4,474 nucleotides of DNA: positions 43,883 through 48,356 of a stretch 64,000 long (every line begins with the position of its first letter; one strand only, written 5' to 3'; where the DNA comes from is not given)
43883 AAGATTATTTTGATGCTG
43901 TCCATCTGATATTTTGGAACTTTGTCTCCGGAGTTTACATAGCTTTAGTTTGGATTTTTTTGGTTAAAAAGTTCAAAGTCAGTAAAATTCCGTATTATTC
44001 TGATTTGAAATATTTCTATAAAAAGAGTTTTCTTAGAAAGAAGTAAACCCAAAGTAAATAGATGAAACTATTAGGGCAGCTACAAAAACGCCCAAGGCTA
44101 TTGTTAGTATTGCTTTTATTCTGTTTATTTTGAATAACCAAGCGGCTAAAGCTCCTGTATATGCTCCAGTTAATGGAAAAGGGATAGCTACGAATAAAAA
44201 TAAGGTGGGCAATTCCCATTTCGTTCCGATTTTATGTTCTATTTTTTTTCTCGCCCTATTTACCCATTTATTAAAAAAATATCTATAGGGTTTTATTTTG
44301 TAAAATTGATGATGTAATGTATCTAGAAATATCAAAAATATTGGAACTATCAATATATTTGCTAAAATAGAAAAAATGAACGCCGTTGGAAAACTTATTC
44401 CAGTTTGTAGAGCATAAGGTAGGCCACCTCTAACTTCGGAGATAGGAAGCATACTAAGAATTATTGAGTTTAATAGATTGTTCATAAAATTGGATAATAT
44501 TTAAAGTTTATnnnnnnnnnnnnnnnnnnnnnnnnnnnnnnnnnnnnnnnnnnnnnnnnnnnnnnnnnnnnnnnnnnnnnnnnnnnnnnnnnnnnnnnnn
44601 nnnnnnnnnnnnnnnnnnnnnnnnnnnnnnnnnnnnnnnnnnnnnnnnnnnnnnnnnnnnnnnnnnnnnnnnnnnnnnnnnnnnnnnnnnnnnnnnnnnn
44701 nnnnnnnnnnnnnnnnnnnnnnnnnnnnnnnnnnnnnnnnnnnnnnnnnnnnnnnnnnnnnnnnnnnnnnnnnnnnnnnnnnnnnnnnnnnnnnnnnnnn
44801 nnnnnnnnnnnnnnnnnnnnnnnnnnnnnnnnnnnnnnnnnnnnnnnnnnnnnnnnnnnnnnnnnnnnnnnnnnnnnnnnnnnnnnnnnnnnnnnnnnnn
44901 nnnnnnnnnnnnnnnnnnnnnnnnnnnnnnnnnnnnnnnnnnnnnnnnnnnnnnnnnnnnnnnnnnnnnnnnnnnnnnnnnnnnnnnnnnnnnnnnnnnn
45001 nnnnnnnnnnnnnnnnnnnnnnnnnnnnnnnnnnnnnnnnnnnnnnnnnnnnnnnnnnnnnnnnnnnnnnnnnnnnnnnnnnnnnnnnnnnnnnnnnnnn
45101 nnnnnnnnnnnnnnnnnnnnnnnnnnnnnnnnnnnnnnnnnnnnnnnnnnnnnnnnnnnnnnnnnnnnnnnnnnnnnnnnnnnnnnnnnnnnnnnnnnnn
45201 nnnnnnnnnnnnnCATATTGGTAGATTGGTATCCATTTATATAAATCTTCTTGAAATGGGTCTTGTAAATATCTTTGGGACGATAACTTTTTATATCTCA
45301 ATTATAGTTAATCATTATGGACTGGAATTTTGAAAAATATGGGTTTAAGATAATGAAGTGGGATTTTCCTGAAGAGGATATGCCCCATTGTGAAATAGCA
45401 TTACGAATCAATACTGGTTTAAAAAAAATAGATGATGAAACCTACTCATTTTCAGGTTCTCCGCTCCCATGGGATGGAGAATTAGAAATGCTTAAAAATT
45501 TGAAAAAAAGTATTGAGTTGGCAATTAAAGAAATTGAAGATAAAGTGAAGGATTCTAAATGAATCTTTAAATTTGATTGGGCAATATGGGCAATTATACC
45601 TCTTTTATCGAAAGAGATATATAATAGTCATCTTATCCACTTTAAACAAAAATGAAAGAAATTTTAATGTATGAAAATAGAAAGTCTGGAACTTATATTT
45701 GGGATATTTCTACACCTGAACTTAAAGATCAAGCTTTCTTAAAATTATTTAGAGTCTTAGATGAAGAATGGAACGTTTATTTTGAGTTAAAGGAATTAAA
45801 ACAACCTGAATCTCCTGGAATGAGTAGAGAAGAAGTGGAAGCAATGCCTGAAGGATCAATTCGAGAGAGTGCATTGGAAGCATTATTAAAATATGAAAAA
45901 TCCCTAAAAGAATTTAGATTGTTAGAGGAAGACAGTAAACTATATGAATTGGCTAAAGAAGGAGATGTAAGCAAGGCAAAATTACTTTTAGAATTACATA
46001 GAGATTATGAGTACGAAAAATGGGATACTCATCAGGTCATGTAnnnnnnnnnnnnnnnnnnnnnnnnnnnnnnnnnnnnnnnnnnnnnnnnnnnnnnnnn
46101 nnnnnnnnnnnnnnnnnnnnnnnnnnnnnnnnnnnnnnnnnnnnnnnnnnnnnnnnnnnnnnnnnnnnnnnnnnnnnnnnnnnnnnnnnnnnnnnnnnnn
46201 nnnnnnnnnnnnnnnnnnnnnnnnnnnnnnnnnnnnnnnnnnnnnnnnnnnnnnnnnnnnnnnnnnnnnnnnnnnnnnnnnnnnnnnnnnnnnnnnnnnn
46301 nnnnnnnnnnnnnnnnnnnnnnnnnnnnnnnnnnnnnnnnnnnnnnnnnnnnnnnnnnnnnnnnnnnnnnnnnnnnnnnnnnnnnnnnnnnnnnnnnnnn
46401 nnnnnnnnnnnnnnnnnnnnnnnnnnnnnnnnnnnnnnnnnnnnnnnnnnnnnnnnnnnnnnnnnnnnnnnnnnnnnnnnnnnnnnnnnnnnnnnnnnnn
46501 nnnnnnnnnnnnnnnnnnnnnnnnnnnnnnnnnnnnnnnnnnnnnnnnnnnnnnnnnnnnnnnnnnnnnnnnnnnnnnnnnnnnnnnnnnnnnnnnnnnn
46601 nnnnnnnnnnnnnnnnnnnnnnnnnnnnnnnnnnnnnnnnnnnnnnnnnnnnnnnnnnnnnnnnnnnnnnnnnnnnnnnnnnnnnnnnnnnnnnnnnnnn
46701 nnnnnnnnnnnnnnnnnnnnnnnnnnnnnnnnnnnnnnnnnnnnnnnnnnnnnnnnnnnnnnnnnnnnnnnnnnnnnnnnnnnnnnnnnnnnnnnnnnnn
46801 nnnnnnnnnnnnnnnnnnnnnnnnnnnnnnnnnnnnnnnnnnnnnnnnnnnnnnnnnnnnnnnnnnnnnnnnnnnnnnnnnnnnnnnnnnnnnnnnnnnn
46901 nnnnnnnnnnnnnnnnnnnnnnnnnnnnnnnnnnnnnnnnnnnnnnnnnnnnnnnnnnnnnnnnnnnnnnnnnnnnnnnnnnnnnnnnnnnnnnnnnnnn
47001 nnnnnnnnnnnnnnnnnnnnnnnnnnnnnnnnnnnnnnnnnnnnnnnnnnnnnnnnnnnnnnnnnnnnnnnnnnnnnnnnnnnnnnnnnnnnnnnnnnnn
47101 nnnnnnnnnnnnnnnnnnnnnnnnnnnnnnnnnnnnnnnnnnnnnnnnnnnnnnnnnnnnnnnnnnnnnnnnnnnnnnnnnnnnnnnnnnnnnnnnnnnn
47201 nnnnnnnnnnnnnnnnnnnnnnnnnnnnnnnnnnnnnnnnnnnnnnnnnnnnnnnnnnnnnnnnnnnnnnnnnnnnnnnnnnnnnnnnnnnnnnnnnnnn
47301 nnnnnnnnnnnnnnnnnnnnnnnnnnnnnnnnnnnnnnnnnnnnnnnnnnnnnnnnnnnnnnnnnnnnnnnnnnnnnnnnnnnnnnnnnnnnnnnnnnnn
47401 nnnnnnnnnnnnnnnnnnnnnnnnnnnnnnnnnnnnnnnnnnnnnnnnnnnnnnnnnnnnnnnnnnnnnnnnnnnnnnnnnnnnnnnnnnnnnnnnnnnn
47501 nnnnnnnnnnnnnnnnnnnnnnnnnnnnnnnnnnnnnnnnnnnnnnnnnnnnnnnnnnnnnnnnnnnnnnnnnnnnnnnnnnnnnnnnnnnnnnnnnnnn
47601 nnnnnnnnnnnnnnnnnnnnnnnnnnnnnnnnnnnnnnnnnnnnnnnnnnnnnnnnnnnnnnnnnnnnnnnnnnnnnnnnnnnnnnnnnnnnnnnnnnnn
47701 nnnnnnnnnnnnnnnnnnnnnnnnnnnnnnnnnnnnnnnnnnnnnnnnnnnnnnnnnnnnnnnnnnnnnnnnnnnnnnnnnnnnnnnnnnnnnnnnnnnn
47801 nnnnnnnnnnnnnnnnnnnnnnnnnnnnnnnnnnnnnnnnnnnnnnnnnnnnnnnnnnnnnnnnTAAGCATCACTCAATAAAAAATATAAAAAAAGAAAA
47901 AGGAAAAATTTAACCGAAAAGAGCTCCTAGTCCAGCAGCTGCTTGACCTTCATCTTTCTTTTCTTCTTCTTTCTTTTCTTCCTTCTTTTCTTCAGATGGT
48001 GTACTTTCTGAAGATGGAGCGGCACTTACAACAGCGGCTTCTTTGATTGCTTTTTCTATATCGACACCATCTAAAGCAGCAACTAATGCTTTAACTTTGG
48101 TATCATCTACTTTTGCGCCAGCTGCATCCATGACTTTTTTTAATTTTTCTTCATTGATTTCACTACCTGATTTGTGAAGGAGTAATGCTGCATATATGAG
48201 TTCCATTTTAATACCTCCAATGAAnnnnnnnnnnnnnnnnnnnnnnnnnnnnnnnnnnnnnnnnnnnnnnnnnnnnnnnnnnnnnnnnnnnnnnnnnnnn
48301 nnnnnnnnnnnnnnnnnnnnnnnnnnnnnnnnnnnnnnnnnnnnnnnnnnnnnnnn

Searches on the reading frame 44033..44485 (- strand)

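Call 96: search_protein_families(library=pfam, proteins=[window:44033-44485:-], max_evalue=0.00001)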
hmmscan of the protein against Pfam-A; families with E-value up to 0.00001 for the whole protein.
window:44033-44485:- (150 aa): 1 family
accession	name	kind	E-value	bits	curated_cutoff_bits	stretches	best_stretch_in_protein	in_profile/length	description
PF06695.16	Sm_multidrug_ex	-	4e-32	111.8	30.7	1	17-139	1-121/121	Putative small multi-drug export protein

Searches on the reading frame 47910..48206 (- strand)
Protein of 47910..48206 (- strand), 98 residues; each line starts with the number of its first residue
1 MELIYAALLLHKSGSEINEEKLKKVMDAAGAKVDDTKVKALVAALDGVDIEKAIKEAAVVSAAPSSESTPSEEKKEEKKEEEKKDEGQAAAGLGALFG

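Call 68: search_protein_families(library=pfam, proteins=[window:47910-48206:-], max_evalue=0.00001)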
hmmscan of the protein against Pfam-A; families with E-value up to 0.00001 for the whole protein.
window:47910-48206:- (98 aa): 1 family
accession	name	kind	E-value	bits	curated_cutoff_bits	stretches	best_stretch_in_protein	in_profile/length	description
PF00428.24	Ribosomal_60s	-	2.9e-11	44.2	28.1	1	16-97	1-88/88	60s Acidic ribosomal protein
